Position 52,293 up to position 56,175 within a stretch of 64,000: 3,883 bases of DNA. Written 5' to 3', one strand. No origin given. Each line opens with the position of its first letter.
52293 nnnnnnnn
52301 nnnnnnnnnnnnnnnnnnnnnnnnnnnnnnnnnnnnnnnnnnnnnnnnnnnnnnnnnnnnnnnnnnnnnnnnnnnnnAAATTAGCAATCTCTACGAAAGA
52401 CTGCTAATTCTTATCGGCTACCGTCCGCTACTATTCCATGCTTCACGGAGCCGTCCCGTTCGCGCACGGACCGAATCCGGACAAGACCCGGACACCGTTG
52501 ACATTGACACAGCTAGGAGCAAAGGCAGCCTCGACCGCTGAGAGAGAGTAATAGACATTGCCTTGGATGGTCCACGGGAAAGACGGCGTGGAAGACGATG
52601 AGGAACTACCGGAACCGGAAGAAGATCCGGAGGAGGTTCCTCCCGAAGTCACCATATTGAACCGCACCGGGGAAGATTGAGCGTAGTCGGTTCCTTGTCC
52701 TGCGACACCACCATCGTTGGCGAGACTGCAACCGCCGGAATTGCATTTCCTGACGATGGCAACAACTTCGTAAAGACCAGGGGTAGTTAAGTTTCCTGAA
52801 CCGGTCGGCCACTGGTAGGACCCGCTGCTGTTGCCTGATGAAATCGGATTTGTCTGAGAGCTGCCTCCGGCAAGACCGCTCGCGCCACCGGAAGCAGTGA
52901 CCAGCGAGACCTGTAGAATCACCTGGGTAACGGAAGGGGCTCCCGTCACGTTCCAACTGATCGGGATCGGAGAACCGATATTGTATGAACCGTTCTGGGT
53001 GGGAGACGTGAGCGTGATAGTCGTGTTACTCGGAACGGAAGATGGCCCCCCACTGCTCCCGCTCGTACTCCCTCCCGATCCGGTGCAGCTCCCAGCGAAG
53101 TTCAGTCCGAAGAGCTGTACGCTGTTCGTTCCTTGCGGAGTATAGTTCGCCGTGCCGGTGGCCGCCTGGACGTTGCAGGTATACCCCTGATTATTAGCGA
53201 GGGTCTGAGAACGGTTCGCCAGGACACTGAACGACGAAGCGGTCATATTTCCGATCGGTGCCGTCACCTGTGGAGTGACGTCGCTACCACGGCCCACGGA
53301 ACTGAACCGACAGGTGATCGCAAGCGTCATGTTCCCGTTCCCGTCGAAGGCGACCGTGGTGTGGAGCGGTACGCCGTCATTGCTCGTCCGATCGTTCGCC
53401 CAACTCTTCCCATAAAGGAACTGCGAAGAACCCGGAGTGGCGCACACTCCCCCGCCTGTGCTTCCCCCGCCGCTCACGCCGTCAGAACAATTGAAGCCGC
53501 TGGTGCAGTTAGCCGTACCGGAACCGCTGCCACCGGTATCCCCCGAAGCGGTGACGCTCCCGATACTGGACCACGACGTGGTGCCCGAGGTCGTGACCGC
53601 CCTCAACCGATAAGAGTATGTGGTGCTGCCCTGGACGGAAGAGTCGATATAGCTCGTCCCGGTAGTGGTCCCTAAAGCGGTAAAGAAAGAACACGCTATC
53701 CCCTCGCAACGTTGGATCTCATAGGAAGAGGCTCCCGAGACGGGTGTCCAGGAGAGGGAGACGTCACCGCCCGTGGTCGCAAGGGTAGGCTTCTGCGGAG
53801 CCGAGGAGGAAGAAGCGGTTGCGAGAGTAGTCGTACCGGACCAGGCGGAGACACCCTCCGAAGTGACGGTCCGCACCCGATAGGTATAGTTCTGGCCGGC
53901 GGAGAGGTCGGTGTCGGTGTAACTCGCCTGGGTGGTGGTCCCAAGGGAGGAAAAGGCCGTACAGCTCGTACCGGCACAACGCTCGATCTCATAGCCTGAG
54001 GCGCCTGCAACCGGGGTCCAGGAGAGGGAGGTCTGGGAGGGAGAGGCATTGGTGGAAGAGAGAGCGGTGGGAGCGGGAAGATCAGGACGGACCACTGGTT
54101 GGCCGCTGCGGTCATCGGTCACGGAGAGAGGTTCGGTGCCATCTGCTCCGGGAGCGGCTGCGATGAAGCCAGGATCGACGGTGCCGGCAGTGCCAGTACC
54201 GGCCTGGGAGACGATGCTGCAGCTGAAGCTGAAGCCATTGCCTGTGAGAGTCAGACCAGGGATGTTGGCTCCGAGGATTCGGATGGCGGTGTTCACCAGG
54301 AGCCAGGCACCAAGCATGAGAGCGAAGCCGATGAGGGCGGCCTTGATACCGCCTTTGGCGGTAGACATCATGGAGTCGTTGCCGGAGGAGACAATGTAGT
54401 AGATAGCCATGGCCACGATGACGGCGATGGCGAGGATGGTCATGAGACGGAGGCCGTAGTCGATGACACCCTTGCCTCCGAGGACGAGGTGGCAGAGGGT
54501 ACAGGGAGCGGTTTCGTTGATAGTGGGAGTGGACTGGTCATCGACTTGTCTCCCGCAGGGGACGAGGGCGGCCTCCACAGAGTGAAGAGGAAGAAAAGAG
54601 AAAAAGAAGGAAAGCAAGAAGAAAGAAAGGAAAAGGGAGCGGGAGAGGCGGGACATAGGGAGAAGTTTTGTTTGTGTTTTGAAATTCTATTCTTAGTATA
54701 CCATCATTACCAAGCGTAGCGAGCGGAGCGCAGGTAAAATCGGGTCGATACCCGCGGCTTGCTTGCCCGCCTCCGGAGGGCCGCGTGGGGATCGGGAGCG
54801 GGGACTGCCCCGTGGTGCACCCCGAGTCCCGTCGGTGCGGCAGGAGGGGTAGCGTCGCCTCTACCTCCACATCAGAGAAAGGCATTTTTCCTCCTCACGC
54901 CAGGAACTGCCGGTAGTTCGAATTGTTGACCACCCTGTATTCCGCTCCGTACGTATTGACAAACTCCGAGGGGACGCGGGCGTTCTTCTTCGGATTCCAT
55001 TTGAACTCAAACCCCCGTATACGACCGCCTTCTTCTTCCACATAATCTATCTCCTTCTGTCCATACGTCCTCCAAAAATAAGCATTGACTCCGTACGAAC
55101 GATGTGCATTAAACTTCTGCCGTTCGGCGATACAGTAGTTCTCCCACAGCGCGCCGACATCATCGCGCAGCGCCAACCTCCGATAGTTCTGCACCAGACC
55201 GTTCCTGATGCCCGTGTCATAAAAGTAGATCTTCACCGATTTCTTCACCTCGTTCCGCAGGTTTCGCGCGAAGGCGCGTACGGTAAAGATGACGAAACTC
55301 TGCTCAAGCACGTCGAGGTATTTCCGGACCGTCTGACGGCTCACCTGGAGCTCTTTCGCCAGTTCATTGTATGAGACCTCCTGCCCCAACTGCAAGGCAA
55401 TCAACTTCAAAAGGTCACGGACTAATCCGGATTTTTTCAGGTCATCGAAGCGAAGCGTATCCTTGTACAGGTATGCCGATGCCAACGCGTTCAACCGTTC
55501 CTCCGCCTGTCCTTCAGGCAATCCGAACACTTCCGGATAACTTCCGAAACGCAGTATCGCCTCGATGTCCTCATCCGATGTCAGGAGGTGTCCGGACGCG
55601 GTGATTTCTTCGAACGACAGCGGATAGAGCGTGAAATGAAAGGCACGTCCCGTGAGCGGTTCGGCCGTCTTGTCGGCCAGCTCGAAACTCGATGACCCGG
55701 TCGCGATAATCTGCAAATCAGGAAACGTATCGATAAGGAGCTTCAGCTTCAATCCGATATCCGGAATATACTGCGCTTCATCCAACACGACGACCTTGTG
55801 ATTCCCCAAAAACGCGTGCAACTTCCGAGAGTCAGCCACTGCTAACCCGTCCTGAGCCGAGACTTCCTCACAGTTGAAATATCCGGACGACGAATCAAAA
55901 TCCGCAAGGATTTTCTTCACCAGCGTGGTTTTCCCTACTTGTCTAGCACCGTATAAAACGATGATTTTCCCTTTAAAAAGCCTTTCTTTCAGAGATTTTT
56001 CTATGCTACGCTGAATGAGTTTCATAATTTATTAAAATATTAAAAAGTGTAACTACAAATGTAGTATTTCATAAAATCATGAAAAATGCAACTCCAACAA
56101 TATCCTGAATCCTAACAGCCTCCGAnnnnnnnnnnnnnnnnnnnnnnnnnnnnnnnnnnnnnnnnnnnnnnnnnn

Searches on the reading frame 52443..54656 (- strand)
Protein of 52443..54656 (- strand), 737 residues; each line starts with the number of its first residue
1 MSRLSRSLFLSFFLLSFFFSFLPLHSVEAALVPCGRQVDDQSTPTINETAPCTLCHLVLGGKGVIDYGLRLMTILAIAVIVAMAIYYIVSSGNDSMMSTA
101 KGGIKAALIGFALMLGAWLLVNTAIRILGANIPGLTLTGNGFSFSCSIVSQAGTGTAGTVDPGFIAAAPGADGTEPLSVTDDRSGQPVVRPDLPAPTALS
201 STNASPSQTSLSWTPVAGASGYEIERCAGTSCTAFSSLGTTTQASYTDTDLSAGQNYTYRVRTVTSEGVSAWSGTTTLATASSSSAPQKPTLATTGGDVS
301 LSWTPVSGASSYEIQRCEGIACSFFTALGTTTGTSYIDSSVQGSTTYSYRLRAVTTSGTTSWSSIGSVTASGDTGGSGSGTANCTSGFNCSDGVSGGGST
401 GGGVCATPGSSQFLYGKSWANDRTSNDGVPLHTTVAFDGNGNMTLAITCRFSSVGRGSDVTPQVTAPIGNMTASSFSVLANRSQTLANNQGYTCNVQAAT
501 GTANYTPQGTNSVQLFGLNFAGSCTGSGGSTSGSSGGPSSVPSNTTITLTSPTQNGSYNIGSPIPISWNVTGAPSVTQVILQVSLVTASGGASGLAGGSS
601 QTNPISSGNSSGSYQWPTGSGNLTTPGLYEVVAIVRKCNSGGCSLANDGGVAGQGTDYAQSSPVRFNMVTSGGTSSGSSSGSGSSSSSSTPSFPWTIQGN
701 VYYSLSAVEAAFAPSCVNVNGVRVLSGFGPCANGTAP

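Call 36: search_protein_families(library=pfam, proteins=[window:52443-54656:-], max_evalue=0.00001)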
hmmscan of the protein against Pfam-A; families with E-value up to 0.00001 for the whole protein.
window:52443-54656:- (737 aa): 1 family
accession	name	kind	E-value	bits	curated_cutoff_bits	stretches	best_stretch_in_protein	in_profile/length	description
PF00041.27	fn3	-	3.8e-13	49.9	25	1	195-276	2-81/84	Fibronectin type III domain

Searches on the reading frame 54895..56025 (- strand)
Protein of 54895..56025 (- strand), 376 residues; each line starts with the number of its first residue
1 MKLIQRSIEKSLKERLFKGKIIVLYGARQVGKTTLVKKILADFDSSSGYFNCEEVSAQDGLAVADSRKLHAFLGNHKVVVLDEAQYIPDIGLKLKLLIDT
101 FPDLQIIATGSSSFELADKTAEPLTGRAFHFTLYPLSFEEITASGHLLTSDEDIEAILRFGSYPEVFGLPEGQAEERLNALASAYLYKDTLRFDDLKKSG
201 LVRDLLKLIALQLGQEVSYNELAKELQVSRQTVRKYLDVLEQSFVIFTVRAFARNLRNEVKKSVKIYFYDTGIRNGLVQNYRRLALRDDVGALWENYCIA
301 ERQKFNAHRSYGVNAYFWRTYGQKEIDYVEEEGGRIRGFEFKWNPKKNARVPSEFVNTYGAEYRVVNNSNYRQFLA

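Call 36: search_protein_families(library=pfam, proteins=[window:54895-56025:-], max_evalue=0.00001)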
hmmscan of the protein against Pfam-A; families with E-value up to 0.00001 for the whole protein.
window:54895-56025:- (376 aa): 4 families
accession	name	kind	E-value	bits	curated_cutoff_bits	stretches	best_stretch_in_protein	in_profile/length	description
PF13635.12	DUF4143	-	1.6e-40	138.9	28.1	1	188-344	2-160/160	Domain of unknown function (DUF4143)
PF13173.12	AAA_14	-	1e-29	103.6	27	1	19-141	2-128/129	AAA domain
PF08279.18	HTH_11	-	8.4e-08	32.4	25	1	206-245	6-44/55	HTH domain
PF13401.12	AAA_22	-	9.5e-06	26.4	27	0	19-54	5-43/130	AAA domain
